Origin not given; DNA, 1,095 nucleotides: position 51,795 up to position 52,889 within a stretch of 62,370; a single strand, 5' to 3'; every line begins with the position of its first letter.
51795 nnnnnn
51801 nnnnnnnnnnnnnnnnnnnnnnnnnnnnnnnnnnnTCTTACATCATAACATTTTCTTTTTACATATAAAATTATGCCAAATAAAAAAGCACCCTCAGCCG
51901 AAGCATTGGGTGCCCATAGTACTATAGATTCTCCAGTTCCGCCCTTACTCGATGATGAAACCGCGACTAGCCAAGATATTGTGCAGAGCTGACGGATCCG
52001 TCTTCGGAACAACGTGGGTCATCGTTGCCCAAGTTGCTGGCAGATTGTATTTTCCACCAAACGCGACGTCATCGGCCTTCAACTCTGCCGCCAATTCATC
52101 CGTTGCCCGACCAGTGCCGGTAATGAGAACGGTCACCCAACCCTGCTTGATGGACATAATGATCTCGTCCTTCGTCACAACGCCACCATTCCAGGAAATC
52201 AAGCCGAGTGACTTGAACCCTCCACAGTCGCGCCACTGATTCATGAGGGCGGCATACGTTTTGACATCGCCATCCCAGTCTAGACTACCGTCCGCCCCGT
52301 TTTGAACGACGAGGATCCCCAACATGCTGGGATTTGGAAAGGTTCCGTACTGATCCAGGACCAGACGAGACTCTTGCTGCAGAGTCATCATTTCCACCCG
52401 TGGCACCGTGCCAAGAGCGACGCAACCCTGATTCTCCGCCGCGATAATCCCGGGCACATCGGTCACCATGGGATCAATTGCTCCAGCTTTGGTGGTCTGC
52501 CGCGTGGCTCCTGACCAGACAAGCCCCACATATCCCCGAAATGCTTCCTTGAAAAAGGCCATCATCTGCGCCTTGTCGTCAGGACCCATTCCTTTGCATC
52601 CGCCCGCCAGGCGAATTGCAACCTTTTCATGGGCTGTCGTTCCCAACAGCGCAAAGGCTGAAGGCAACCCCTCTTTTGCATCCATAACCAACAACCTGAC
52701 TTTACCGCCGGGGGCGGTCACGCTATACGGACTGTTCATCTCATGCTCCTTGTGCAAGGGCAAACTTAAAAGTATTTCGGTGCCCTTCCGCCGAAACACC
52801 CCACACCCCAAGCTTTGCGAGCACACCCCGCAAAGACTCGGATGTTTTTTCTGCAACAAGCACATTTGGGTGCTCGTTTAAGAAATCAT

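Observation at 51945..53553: Tandem, divergent pair of SLOG/LSDAT-like proteins forming a two-gene operon beside tRNA-Leu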

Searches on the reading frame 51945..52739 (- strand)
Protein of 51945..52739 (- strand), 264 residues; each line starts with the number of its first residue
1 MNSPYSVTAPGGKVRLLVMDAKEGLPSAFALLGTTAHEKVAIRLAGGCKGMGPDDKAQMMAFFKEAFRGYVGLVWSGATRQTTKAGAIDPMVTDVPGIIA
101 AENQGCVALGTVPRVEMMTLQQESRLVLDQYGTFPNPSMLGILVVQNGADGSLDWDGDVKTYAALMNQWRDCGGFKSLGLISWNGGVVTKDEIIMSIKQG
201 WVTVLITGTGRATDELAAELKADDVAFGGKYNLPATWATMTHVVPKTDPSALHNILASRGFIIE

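Call 4: search_protein_families(library=pfam, proteins=[window:51945-52739:-], max_evalue=1)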
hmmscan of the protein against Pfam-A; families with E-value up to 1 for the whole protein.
window:51945-52739:- (264 aa): 1 family
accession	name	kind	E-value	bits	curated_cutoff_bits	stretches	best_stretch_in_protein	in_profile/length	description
PF18171.6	LSDAT_prok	-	2.4e-06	27.4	25.4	1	153-223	103-171/195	SLOG in TRPM, prokaryote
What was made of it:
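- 51945..52739 (-): Gene B: 264-aa paralog of A (motifs GGCKGM, WSGATRQ, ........, GTVPR, VQ..DWDGD, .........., G(S/T)GR); its start is 1 nt after A's stop. Pfam PF18171 at 27.4 bits (call 4).
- Pfam LSDAT_prok is above threshold for both (call 4).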

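Call 5: search_protein_families(library=padloc, proteins=[window:51945-52739:-], max_evalue=1)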
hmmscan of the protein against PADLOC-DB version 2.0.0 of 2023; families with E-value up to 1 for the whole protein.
window:51945-52739:- (264 aa): 0 families
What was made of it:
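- No PADLOC hit (call 5).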

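Call 40: find_homologous_proteins(query=window:51945-52739:-)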
Query window:51945-52739:- (264 aa): 101 proteins with E <= 0.001 among 1564 candidates.
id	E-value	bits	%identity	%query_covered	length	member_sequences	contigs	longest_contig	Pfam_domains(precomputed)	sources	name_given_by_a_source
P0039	1.1e-161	554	100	93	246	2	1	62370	PF18171.7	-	-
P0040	7.6e-132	457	79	99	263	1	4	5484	PF18171.7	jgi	jgi:hypothetical protein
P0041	8.6e-127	440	74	99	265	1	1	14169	PF18171.7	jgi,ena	-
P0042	5.8e-124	431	73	99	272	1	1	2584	PF18171.7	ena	-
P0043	1.3e-121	423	70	100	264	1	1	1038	PF18171.7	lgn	-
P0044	3.2e-120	418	71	99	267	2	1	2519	PF18171.7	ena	-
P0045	2.6e-118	412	70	98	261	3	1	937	PF18171.7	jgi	jgi:hypothetical protein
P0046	2.7e-112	392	67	100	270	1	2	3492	PF18171.7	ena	-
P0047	1.6e-97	344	59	99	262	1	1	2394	PF18171.7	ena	-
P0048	4.8e-97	342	62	98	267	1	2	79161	PF18171.7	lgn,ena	-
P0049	6.6e-96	339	60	99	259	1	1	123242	PF18171.7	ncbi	ncbi:MAG: hypothetical protein ABIB97_02205 [Patescibacteria group bacterium]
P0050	7.4e-94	332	57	99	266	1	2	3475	PF18171.7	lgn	-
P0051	1.1e-93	331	57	99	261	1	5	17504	PF18171.7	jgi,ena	-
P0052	1.6e-93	331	57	99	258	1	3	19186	PF18171.7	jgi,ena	-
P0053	7.4e-93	329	55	98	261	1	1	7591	PF18171.7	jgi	jgi:hypothetical protein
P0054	9.9e-93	328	59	98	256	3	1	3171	PF18171.7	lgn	-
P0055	3.1e-92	327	57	99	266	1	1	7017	PF18171.7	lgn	-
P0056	3.5e-92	327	56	99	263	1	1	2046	PF18171.7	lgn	-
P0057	1.5e-91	324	55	99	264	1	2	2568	PF18171.7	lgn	-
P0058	1.8e-91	324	55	99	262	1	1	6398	PF18171.7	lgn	-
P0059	2.2e-91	324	54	99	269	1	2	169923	PF18171.7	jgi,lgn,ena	-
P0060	2.5e-91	324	56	99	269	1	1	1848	PF18171.7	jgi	jgi:hypothetical protein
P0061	5.6e-91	323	57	98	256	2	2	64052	PF18171.7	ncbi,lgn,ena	-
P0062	5.7e-91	323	58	99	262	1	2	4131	PF18171.7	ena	-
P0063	1.2e-90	321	56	99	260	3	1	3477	PF18171.7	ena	-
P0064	1.3e-90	321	56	99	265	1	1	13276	PF18171.7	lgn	-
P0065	1.4e-90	321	56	99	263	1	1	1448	PF18171.7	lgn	-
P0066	1.6e-90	321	55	98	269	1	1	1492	PF18171.7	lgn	-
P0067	1.8e-90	321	57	98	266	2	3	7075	PF18171.7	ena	-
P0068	1.9e-90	321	56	99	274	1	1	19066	PF18171.7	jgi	jgi:hypothetical protein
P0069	2.0e-90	321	56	98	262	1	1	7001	PF18171.7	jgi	-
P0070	2.3e-90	321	57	100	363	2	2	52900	PF18171.7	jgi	jgi:hypothetical protein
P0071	4.2e-90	320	55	100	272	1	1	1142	PF18171.7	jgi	jgi:hypothetical protein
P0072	7.0e-90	319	55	99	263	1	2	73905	PF18171.7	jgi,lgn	jgi:hypothetical protein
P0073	8.7e-90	319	56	99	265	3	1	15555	PF18171.7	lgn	-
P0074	9.6e-90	319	57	99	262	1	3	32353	PF18171.7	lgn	-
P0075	1.0e-89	318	55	99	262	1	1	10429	PF18171.7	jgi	-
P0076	2.1e-89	317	58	98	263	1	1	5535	PF18171.7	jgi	jgi:hypothetical protein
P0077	2.1e-89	317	56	99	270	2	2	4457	PF18171.7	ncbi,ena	-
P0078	2.4e-89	317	56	98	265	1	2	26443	PF18171.7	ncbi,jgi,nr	ncbi:MAG TPA: hypothetical protein VL500_05225 [Candidatus Eisenbacteria bacterium]|jgi:hypothetical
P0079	3.1e-89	317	56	98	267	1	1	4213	PF18171.7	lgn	-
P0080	9.7e-89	315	55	98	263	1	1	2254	PF18171.7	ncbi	-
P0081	1.6e-88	315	56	98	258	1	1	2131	PF18171.7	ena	-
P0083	1.9e-88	314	56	98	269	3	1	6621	PF18171.7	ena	-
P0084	2.6e-88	314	56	99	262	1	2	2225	PF18171.7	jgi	jgi:hypothetical protein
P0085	3.0e-88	314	55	98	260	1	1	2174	PF18171.7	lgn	-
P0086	3.3e-88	314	56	99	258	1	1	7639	PF18171.7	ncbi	-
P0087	3.5e-88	313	55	98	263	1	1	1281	PF18171.7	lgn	-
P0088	6.5e-88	313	55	98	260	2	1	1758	PF18171.7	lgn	-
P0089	9.0e-88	312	55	98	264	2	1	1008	PF18171.7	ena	-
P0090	5.8e-87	309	54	99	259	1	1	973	PF18171.7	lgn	-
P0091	1.0e-86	309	55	99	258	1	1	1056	PF18171.7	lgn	-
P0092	1.1e-86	309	56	99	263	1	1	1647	PF18171.7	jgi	jgi:hypothetical protein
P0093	1.1e-86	308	56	100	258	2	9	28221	PF18171.7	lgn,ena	-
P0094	2.5e-86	307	56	99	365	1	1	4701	PF18171.7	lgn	-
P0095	3.9e-86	307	55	99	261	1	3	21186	PF18171.7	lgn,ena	-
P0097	2.4e-85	304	54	98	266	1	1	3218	PF18171.7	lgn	-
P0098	2.8e-85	304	54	98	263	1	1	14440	PF18171.7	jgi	jgi:hypothetical protein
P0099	2.9e-85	304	53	99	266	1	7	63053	PF18171.7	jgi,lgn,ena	-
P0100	3.9e-85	303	56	98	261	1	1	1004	PF18171.7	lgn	-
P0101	4.5e-85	303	54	99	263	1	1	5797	PF18171.7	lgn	-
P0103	1.6e-84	301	53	98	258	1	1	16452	PF18171.7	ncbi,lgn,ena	-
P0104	4.3e-84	300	53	100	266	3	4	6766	PF18171.7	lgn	-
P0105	5.4e-84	300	52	99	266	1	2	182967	PF18171.7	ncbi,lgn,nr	ncbi:MAG: hypothetical protein HY369_05125 [Candidatus Aenigmarchaeota archaeon]|nr:hypothetical pro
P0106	6.0e-84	300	53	98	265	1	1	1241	PF18171.7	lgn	-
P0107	9.7e-84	299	53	99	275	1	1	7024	PF18171.7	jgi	jgi:hypothetical protein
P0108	1.2e-82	295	54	98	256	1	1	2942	PF18171.7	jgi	jgi:hypothetical protein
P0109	2.4e-82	294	52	98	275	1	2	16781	PF18171.7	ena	-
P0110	2.7e-82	294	52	99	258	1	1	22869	PF18171.7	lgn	-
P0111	4.8e-81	290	54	100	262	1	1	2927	PF18171.7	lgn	-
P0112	6.0e-81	290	51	99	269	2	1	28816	PF18171.7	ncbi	-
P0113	6.5e-81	290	55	98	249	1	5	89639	PF18171.7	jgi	-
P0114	1.1e-79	286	50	99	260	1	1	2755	PF18171.7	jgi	jgi:hypothetical protein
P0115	2.8e-79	284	51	98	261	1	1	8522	PF18171.7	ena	-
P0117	3.0e-78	281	56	83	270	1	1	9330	PF18171.7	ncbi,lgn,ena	-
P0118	8.7e-78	279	51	98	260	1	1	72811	PF18171.7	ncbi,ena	-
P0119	1.1e-77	279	52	98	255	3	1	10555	PF18171.7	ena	-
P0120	1.3e-77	279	50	98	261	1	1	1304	PF18171.7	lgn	-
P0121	1.6e-77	278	52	97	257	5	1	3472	PF18171.7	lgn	-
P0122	3.1e-77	278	49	99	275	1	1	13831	PF18171.7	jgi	jgi:hypothetical protein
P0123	6.0e-77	277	50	99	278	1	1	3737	PF18171.7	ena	-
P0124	1.3e-76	276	51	99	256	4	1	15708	PF18171.7,PF18139.8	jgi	-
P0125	3.0e-76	274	55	88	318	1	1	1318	PF18171.7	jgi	jgi:hypothetical protein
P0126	2.7e-75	271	52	93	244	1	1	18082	PF18171.7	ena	-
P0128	7.0e-72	260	48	97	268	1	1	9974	PF18171.7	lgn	-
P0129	2.8e-69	251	44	100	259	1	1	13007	PF18171.7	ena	-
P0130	1.0e-67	246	47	98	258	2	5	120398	PF18171.7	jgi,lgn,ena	jgi:hypothetical protein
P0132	5.2e-64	234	53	80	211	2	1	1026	PF18171.7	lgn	-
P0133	2.1e-63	232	46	98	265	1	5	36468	PF18171.7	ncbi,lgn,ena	-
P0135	9.2e-53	197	48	80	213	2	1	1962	PF18171.7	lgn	-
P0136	5.3e-52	195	41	98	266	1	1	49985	PF18171.7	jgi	jgi:hypothetical protein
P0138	1.7e-40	157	41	99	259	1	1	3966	PF18171.7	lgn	-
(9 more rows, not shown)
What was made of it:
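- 51945..52739 (-): 101 homolog clusters (call 40).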

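Call 50: search_protein_families(library=ncbifam, proteins=[window:51945-52739:-], max_evalue=0.001)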
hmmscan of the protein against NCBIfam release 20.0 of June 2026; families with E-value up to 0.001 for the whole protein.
window:51945-52739:- (264 aa): 0 families

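Call 73: predict_structure(alignment_id=A4)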
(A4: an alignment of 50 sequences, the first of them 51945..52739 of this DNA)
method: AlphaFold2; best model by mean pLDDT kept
length: 264 residues; sequences in the alignment: 50
mean_pLDDT: 96.3   pTM: 0.92
mean pLDDT of the five models: 96.3, 96.2, 96.2, 95.6, 95.5
residues with pLDDT >= 90: 255; 70-90: 7; 50-70: 2; < 50: 0
segments of 3 or more residues with pLDDT < 50: none
pLDDT, mean of each block of 10 residues (from residue 1): 86 97 96 98 97 97 99 98 93 98 98 96 92 95 96 93 98 98 96 98 98 98 97 97 99 98 92
secondary structure, 60 per line:
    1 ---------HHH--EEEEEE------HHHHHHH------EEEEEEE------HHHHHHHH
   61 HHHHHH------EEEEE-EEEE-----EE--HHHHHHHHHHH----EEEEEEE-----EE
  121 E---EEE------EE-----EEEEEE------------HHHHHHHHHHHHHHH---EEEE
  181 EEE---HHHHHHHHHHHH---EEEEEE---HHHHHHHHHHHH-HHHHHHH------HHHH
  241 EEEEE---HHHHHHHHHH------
elements in order: E15-20 H27-33 E40-46 H53-66 E73-77 E79-82 H92-102 E107-113 E119-121 E125-127 E141-146 H159-173 E177-183 H187-198 E202-207 H211-222 H224-230 H237-240 E241-245 H249-258
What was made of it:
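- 51945..52739 (-): AF2 pLDDT 96.3 (call 73).
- Tried and rejected: B alone was modelled instead (call 73).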

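Call 79: fold_search(model_id=the predicted structure, library=pdb)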
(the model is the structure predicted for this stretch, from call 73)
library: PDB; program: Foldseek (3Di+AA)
matches with E <= 10: 1366; with E <= 0.001: 184
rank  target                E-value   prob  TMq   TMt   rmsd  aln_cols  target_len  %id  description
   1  8srk_A                3.8e-10  1.00  0.62  0.18   6.3       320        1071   13  Cryo-EM structure of TRPM2 chanzyme (without NUDT9-H domain) in the presence of Ca and ADP-ribose (released 2024-05-15)
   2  9mta_A                4.6e-10  1.00  0.65  0.20   6.4       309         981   13  Cryo-EM structure of the human TRPM4 channel in an apo closed state (released 2025-10-29)
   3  9b92_A                9.7e-10  1.00  0.60  0.18   9.2       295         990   14  Cryo-EM structure of the human TRPM4 in complex with calcium at 18 degrees Celsius (released 2024-05-15)
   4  9p8y_A                1.2e-09  1.00  0.60  0.19   9.9       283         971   15  Human TRPM8 closed, ligand-free structure resolved in GDN using cryo-EM (released 2026-03-25)
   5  9b8y_A                1.8e-09  1.00  0.66  0.20   5.7       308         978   14  Cryo-EM structure of the human TRPM4 channel in complex with calcium and decavanadate at 37 degrees Celsius (released 2024-05-15)
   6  8srg_A                2.2e-09  1.00  0.67  0.15   6.7       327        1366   13  Cryo-EM structure of TRPM2 chanzyme in the presence of Magnesium, Adenosine monophosphate, and Ribose-5-phosphate (released 2024-05-15)
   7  8bdc_A                2.2e-09  1.00  0.60  0.19  10.1       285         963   15  Human apo TRPM8 in a closed state (composite map) (released 2023-11-01)
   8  9b93_A                2.4e-09  1.00  0.64  0.19   5.8       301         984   15  Cryo-EM structure of the human TRPM4 channel in the presence of EDTA at 37 degrees Celsius (released 2024-05-15)
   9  9b8w_A                2.8e-09  1.00  0.65  0.19   5.8       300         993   14  Cryo-EM structure of the human TRPM4 in complex with calcium at 37 degrees Celsius (released 2024-05-15)
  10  9mtc_A                2.9e-09  1.00  0.67  0.21   6.2       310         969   14  Cryo-EM structure of the human TRPM4 channel in a ATP bound inhibited state (released 2025-10-29)
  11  8srj_A                3.8e-09  1.00  0.66  0.19   6.0       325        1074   12  Cryo-EM structure of TRPM2 chanzyme (without NUDT9-H domain) in the presence of EDTA, apo state (released 2024-05-15)
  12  6d73_B                4.0e-09  1.00  0.57  0.14   5.7       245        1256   16  Cryo-EM structure of the zebrafish TRPM2 channel in the presence of Ca2+ (released 2019-05-15)
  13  8sr9_A                4.5e-09  1.00  0.63  0.14   6.8       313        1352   14  Cryo-EM structure of TRPM2 chanzyme in the presence of Magnesium (released 2024-05-08)
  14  8src_A                5.4e-09  1.00  0.63  0.14   7.7       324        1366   14  Cryo-EM structure of TRPM2 chanzyme in the presence of Calcium and ADP-ribose (released 2024-05-08)
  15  8sib                  6.5e-09  1.00  0.59  0.37   7.6       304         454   13  Cryo-EM structure of TRPM7 MHR1-3 domain (released 2023-05-17)
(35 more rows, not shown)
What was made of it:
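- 51945..52739 (-): Foldseek best hits are TRPM2/TRPM4 MHR1/2, E 4e-10 (call 79).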
